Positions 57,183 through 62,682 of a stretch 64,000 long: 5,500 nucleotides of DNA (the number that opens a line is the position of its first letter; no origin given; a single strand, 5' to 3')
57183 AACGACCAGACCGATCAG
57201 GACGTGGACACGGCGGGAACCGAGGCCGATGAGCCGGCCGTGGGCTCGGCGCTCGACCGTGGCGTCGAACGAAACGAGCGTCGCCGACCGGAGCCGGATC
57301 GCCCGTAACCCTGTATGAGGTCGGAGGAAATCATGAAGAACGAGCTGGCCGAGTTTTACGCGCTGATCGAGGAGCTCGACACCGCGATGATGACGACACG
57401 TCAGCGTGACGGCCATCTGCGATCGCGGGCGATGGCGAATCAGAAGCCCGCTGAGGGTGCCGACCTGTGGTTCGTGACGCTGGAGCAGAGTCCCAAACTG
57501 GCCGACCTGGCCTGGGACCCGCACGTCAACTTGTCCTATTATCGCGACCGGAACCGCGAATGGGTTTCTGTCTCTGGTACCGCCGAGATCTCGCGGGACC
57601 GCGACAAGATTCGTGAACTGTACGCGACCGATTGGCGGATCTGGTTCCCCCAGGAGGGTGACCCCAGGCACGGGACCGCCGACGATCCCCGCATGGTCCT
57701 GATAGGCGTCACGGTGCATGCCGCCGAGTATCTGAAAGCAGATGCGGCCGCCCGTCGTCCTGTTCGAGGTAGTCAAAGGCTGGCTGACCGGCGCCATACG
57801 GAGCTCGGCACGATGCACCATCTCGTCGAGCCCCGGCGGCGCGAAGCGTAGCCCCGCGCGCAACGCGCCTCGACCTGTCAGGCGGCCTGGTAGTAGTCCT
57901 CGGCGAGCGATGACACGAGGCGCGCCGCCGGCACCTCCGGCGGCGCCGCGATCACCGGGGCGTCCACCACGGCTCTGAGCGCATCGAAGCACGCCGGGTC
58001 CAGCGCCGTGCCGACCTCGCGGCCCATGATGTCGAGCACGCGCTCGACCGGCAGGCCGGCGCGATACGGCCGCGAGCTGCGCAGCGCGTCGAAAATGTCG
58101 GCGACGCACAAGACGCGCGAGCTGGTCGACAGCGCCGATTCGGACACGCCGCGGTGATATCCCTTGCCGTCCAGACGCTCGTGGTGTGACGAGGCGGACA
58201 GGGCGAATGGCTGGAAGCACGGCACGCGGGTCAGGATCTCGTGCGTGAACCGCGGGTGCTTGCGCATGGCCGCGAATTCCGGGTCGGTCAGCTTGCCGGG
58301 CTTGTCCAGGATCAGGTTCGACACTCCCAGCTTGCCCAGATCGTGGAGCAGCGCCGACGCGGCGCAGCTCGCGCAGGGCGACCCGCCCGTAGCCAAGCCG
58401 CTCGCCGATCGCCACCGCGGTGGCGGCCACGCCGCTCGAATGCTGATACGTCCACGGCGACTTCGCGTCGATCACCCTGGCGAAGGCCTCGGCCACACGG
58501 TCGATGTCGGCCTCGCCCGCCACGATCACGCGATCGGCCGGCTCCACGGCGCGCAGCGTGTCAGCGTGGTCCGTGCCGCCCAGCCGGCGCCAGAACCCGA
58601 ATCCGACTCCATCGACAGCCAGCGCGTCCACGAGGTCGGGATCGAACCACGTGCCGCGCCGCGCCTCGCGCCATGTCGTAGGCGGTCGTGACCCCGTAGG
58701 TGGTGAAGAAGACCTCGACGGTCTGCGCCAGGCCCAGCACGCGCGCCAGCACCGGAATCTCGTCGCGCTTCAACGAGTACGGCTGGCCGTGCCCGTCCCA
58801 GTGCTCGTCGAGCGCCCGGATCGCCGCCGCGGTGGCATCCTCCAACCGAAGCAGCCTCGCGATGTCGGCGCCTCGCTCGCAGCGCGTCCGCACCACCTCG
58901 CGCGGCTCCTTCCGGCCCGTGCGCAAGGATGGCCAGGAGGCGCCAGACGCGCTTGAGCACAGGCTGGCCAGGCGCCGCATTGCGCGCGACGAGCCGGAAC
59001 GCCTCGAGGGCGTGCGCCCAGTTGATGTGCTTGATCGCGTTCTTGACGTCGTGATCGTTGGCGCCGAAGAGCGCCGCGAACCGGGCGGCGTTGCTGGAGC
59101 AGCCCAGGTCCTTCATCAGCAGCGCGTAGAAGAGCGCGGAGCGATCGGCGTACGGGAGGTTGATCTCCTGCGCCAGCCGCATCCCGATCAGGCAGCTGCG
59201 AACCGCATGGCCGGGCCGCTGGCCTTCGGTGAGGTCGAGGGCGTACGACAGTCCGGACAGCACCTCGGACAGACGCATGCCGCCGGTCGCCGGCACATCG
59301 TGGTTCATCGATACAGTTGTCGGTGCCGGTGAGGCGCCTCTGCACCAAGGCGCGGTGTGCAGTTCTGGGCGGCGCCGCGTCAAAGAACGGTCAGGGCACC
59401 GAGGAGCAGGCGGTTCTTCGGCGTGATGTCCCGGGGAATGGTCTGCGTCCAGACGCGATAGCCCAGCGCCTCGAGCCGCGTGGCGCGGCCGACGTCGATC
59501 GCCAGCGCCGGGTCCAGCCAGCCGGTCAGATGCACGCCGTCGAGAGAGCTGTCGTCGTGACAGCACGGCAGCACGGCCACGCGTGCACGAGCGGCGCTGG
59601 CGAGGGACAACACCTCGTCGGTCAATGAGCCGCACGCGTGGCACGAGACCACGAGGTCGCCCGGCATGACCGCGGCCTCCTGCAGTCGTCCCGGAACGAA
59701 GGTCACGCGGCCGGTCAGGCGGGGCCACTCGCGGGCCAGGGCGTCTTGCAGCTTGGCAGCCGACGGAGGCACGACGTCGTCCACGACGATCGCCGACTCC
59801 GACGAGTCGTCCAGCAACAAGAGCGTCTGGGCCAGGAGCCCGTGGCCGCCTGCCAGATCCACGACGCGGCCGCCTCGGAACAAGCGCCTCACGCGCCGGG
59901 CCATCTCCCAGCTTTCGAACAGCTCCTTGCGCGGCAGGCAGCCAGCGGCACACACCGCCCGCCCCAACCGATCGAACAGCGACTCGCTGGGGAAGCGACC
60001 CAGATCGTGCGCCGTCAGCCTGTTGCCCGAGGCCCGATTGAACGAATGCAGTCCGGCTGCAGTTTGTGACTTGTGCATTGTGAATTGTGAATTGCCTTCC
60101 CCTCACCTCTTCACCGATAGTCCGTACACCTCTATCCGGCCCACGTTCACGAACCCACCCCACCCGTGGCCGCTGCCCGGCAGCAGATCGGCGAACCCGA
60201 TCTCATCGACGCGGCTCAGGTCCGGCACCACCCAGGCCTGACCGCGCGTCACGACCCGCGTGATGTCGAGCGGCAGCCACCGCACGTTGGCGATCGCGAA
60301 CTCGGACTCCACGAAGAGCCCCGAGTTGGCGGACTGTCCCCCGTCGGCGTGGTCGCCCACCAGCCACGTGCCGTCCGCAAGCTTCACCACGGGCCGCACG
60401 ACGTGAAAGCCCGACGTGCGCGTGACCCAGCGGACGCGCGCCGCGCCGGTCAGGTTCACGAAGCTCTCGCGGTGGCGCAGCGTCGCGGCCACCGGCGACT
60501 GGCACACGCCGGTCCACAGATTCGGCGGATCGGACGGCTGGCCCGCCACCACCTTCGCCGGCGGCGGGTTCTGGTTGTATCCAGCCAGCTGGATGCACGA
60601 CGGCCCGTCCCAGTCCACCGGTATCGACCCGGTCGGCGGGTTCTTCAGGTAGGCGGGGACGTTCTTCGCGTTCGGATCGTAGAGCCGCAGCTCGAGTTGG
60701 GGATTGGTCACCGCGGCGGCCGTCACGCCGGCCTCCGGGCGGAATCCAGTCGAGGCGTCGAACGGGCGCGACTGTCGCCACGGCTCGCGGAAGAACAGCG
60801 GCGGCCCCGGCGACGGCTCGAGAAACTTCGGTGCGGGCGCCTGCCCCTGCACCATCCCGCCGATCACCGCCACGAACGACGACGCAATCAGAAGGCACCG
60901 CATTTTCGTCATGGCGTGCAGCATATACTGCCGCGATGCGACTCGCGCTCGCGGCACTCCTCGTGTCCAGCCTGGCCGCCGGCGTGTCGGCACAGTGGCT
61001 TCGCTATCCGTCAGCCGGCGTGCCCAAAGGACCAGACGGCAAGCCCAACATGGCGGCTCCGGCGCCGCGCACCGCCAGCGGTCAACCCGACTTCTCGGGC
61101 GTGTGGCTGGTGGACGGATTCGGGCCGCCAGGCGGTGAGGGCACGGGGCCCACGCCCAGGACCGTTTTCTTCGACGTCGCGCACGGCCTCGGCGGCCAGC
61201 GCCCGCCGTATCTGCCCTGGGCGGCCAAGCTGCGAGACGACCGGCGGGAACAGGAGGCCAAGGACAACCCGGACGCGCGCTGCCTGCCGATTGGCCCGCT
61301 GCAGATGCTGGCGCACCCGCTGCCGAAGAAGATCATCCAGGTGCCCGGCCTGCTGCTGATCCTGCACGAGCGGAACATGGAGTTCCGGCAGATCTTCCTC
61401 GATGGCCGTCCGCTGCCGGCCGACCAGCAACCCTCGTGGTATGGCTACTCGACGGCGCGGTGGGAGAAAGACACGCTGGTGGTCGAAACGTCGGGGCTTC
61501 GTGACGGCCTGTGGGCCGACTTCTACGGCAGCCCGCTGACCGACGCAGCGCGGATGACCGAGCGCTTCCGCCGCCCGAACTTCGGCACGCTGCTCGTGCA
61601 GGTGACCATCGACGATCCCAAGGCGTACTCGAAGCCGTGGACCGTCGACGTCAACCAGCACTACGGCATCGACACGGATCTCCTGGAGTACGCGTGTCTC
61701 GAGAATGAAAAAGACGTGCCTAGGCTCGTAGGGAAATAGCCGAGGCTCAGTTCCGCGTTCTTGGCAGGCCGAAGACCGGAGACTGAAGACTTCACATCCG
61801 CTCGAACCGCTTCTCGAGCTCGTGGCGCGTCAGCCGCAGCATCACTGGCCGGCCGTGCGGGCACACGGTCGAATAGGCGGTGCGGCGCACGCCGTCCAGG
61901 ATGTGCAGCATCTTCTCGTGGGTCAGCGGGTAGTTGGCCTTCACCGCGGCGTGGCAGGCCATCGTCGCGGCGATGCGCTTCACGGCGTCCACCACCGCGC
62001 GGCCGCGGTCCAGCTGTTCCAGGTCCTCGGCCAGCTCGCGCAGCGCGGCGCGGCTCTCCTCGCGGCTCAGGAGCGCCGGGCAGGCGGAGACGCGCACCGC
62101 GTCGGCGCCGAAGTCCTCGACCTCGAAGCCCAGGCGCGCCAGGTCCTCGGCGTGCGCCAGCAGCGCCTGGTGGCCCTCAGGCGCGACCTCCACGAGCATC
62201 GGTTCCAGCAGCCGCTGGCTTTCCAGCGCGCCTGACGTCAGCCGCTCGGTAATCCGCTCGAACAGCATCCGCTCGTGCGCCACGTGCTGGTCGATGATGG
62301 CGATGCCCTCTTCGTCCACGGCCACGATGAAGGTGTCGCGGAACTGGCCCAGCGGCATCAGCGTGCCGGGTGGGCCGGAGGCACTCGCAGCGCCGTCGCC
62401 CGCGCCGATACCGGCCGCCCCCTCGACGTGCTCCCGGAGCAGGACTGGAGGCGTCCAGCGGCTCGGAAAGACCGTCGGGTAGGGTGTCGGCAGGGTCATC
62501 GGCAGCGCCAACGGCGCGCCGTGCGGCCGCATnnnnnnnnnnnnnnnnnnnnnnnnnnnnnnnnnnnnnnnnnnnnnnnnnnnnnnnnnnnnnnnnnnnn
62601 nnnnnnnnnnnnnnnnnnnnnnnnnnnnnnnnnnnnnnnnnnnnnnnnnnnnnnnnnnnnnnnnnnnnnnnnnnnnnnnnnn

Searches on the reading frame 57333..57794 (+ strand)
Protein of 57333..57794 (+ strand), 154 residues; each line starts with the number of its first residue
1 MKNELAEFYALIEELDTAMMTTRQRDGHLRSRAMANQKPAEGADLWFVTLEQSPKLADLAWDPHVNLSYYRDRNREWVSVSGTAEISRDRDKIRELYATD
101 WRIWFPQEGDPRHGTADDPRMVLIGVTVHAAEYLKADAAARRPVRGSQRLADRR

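Call 53: search_protein_families(library=pfam, proteins=[window:57333-57794:+], max_evalue=0.01)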
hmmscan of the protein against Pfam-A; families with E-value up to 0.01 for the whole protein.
seq(154 aa): 2 families
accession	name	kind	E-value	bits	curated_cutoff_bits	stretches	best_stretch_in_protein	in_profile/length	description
PF16242.11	Pyrid_ox_like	-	2e-30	105.7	28.8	1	5-136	3-127/149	Pyridoxamine 5'-phosphate oxidase like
PF01243.27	PNPOx_N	-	3.8e-12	47.1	28.1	1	7-133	4-118/120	Pyridoxamine 5'-phosphate oxidase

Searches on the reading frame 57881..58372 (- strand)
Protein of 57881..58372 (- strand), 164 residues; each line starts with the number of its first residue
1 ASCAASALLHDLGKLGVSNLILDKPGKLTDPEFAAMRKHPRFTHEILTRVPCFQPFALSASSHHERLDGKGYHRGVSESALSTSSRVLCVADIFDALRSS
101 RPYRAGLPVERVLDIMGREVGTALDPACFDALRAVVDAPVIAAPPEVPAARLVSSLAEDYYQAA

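Call 53: search_protein_families(library=pfam, proteins=[window:57881-58372:-], max_evalue=0.01)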
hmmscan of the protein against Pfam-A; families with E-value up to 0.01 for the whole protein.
seq(164 aa): 2 families
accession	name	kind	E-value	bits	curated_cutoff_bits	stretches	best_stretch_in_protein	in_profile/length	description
PF13487.12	HD_5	-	2.1e-24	86.6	27.2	1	4-127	43-169/170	HD domain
PF01966.28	HD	-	5e-09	36.9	22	1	3-96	27-115/116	HD domain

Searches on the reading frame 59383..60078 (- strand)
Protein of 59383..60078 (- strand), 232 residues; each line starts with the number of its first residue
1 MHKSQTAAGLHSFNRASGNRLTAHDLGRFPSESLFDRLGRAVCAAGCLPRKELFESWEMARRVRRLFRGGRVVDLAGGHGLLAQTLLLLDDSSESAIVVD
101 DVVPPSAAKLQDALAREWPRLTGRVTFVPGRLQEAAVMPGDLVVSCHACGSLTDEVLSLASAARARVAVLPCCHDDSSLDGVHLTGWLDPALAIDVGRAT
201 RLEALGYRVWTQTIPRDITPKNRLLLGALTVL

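Call 53: search_protein_families(library=pfam, proteins=[window:59383-60078:-], max_evalue=0.01)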
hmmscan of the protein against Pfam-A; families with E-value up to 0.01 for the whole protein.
seq(232 aa): 1 family
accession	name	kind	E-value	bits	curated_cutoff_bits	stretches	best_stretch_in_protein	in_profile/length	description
PF13679.12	Methyltransf_32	-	4.8e-09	36.8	27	1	71-175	28-138/143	Methyltransferase domain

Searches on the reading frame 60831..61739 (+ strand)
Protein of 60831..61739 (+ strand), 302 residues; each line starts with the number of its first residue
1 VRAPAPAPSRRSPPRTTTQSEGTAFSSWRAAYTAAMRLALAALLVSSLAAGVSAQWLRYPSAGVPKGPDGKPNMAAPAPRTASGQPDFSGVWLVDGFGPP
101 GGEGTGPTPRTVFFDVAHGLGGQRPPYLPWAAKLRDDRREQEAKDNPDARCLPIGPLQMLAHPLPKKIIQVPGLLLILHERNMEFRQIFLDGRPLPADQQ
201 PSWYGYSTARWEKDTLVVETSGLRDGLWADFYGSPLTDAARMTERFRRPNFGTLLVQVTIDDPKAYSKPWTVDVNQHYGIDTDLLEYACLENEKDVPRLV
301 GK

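Call 14: search_protein_families(library=pfam, proteins=[window:60831-61739:+], max_evalue=0.01)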
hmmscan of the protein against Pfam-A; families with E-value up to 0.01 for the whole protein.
window:60831-61739:+ (302 aa): 0 families

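Call 53: search_protein_families(library=pfam, proteins=[window:60936-61736:+], max_evalue=0.01)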
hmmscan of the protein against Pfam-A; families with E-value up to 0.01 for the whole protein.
seq(267 aa): 0 families

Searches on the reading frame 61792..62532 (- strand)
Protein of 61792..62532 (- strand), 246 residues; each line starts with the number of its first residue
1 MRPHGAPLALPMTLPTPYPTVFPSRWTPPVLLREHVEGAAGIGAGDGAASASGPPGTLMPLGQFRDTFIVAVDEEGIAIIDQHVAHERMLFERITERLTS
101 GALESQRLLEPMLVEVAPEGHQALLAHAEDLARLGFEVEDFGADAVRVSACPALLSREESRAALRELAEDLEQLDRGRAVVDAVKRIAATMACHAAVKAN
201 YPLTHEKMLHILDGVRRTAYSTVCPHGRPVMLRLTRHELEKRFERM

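Call 14: search_protein_families(library=pfam, proteins=[window:61792-62532:-], max_evalue=0.01)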
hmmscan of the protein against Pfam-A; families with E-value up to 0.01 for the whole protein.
window:61792-62532:- (246 aa): 1 family
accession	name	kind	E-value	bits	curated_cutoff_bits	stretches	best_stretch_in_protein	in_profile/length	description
PF08676.16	MutL_C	-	3.6e-39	134.2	25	1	61-202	1-141/142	MutL C terminal dimerisation domain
